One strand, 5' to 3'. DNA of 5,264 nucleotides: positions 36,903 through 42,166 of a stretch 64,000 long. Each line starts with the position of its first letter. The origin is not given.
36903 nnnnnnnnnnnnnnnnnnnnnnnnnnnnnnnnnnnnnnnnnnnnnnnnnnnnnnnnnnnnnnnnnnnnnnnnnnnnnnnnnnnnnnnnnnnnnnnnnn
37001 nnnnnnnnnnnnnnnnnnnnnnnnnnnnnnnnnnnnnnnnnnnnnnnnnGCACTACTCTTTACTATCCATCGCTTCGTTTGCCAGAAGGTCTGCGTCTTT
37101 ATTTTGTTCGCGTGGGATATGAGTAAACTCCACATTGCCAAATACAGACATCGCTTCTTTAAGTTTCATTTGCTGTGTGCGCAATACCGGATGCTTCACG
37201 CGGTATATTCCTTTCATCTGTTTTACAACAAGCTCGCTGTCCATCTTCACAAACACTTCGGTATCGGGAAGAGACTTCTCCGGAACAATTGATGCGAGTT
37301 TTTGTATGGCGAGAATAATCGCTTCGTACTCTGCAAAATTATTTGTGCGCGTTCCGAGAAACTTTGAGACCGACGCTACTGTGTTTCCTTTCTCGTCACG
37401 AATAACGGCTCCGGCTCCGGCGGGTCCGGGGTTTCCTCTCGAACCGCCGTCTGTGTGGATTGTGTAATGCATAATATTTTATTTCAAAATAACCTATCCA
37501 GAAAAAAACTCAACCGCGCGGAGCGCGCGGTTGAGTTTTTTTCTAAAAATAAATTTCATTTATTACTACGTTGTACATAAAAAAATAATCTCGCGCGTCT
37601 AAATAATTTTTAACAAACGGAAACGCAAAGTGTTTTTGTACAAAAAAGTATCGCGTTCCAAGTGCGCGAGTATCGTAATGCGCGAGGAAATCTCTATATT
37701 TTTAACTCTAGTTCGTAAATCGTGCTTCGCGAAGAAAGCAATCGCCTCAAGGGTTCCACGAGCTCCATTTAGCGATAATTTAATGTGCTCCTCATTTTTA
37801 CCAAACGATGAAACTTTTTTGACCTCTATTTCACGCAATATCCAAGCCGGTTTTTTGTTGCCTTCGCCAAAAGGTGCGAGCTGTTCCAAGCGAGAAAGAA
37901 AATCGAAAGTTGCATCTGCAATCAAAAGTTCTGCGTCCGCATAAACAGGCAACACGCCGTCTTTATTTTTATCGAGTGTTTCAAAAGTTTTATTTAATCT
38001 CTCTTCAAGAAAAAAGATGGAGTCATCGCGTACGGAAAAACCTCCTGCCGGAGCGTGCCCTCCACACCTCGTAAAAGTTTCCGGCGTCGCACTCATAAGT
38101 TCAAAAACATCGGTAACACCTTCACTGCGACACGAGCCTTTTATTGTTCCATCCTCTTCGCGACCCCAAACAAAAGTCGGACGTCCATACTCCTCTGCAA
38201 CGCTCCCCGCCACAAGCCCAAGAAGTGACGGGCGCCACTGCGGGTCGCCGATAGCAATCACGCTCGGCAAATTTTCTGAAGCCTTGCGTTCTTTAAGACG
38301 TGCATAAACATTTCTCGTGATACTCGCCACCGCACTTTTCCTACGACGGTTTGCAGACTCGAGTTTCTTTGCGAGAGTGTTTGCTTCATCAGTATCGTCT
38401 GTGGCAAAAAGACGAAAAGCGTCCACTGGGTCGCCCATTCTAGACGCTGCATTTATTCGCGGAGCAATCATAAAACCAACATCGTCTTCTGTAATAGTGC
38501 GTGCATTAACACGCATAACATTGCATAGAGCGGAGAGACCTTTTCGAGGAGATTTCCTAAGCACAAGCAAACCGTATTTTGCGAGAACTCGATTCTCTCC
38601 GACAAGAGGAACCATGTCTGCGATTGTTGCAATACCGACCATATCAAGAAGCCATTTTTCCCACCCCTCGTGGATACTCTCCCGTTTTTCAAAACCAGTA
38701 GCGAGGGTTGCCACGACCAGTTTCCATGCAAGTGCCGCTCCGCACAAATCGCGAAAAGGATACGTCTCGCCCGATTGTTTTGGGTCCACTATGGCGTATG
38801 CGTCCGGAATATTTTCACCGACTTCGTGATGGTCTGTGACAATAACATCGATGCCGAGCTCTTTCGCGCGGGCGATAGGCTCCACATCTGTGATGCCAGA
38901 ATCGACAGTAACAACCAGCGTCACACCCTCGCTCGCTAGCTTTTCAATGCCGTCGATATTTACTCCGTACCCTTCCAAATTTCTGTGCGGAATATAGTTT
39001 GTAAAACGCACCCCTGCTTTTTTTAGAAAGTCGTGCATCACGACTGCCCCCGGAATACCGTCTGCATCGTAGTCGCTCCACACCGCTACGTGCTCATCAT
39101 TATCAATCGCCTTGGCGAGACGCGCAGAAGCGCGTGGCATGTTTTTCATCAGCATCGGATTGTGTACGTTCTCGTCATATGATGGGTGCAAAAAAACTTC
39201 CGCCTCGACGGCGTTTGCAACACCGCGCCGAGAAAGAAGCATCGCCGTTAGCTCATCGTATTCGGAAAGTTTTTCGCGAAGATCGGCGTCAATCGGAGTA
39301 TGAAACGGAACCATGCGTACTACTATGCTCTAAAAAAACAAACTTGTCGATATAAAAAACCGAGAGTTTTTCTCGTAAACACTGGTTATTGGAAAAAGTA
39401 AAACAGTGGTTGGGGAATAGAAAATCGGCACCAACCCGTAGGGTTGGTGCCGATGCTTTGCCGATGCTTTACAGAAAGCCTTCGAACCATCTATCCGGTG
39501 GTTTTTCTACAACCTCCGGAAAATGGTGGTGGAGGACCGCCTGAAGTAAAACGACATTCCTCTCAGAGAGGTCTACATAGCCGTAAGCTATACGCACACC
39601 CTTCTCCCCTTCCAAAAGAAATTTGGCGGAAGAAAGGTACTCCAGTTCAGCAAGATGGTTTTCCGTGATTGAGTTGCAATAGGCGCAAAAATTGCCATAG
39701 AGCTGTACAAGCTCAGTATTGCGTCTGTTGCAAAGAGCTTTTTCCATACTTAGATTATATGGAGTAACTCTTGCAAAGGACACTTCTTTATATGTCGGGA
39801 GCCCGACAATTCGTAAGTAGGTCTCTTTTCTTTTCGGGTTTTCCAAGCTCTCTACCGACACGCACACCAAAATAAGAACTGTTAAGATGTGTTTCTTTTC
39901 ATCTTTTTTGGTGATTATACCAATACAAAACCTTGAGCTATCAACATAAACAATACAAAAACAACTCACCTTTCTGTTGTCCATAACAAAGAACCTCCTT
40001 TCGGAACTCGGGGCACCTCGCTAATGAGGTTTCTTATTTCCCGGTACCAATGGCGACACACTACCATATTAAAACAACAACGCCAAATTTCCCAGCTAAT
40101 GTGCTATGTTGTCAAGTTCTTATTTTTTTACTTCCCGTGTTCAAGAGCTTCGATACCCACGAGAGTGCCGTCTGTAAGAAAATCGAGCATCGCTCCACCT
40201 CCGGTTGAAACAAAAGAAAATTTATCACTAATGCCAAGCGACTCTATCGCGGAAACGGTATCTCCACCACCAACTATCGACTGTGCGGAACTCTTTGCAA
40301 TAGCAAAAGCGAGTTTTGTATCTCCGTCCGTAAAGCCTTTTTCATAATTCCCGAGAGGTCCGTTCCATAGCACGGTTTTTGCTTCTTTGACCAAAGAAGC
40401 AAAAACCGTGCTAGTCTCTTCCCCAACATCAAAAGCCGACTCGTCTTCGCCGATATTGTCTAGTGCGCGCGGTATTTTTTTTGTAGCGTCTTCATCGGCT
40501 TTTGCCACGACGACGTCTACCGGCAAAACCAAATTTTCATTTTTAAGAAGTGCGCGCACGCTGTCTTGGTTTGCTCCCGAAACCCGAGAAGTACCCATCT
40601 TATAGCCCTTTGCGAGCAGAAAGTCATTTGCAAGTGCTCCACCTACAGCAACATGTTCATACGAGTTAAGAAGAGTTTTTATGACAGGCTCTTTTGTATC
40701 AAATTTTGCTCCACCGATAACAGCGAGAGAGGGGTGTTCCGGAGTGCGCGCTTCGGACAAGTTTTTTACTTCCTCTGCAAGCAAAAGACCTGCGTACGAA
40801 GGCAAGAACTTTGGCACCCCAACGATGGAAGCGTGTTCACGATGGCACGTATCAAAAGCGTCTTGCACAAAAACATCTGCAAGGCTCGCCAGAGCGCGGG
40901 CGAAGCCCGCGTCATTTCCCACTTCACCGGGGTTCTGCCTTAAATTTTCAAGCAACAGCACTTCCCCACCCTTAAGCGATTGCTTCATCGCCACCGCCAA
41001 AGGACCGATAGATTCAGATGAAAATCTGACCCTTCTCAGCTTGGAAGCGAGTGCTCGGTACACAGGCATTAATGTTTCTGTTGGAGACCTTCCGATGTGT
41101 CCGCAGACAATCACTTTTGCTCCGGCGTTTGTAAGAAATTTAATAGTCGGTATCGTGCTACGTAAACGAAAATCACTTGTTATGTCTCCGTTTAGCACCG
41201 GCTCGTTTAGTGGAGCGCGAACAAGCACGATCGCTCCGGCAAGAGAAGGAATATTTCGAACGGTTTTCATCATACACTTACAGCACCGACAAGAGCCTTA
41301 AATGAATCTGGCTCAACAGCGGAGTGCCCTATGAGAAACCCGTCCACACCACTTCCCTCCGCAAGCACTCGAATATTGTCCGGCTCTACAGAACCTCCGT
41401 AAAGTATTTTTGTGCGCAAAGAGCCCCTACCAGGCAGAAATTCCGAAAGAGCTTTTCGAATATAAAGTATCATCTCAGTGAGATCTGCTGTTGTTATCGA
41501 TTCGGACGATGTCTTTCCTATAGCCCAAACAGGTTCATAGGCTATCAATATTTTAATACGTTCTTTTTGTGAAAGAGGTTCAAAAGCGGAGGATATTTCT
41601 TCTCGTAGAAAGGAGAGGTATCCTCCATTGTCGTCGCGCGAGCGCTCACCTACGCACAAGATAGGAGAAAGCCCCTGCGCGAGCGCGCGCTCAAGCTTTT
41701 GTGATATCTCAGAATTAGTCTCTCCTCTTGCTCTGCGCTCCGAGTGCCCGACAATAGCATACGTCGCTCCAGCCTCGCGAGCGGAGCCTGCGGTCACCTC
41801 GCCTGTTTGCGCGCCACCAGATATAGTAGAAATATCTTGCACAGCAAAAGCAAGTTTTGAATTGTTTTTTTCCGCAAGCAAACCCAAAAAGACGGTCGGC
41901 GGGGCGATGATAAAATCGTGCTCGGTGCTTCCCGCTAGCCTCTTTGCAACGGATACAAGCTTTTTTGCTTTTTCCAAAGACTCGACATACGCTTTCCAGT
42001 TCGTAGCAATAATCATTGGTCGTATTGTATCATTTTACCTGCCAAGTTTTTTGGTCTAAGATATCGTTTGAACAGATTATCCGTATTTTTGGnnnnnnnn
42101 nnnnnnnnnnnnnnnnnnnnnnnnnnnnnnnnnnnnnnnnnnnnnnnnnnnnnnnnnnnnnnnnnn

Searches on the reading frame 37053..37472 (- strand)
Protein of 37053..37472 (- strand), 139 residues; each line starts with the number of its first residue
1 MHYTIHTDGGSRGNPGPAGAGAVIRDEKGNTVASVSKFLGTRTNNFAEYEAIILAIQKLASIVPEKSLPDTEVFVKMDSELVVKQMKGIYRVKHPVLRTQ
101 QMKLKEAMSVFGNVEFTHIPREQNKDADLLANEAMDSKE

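Call 37: search_protein_families(library=pfam, proteins=[window:37053-37472:-], max_evalue=0.01)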
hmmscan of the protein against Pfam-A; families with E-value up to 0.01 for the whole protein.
window:37053-37472:- (139 aa): 2 families
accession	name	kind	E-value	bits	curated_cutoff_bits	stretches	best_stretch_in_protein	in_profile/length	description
PF13456.12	RVT_3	-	6.2e-22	78.3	21.6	1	7-134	2-123/123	Reverse transcriptase-like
PF00075.30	RNase_H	-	8.2e-13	49.2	25.8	1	3-135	4-140/141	RNase H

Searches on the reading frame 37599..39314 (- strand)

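Call 10: search_protein_families(library=pfam, proteins=[window:37599-39314:-])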
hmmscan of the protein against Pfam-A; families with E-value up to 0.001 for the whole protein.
window:37599-39314:- (571 aa): 3 families
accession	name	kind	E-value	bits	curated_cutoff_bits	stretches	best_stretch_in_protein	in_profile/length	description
PF01368.27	DHH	-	2.6e-21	76.6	28.1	1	76-209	2-104/125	DHH family, N-terminal domain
PF17768.7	RecJ_OB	-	6.2e-20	71.7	27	1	460-567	2-105/107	RecJ OB domain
PF02272.25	DHHA1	-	7.9e-10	39.6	25.9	1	357-447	10-96/102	DHHA1 domain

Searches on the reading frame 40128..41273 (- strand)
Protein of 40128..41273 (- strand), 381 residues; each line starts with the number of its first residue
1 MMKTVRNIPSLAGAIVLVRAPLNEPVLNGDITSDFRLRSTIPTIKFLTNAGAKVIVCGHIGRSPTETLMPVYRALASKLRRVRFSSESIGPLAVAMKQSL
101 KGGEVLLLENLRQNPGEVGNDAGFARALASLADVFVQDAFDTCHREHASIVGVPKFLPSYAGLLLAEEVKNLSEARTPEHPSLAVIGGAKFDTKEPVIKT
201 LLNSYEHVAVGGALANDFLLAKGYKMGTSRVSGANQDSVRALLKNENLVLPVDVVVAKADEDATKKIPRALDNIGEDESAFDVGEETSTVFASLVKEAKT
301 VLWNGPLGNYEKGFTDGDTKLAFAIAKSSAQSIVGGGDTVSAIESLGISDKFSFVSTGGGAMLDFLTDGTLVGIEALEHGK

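Call 11: search_protein_families(library=pfam, proteins=[window:40128-41273:-])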
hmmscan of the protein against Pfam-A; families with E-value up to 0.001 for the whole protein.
window:40128-41273:- (381 aa): 1 family
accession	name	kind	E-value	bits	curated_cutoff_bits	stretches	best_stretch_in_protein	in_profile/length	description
PF00162.24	PGK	-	1.7e-107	360.2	27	1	10-367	5-377/379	Phosphoglycerate kinase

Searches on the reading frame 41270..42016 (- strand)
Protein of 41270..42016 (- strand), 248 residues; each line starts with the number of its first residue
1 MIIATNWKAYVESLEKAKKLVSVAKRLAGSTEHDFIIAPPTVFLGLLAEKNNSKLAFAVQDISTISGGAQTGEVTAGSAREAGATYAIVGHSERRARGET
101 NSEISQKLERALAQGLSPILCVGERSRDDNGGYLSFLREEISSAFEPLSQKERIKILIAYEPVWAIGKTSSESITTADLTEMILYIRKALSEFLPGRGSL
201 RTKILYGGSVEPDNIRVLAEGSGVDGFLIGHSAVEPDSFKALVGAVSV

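Call 38: search_protein_families(library=pfam, proteins=[window:41270-42016:-], max_evalue=0.01)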
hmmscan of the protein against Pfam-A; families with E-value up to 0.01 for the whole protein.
window:41270-42016:- (248 aa): 1 family
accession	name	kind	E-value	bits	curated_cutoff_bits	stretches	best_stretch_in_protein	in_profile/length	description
PF00121.24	TIM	-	5.6e-61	206.6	20.1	1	1-244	1-243/245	Triosephosphate isomerase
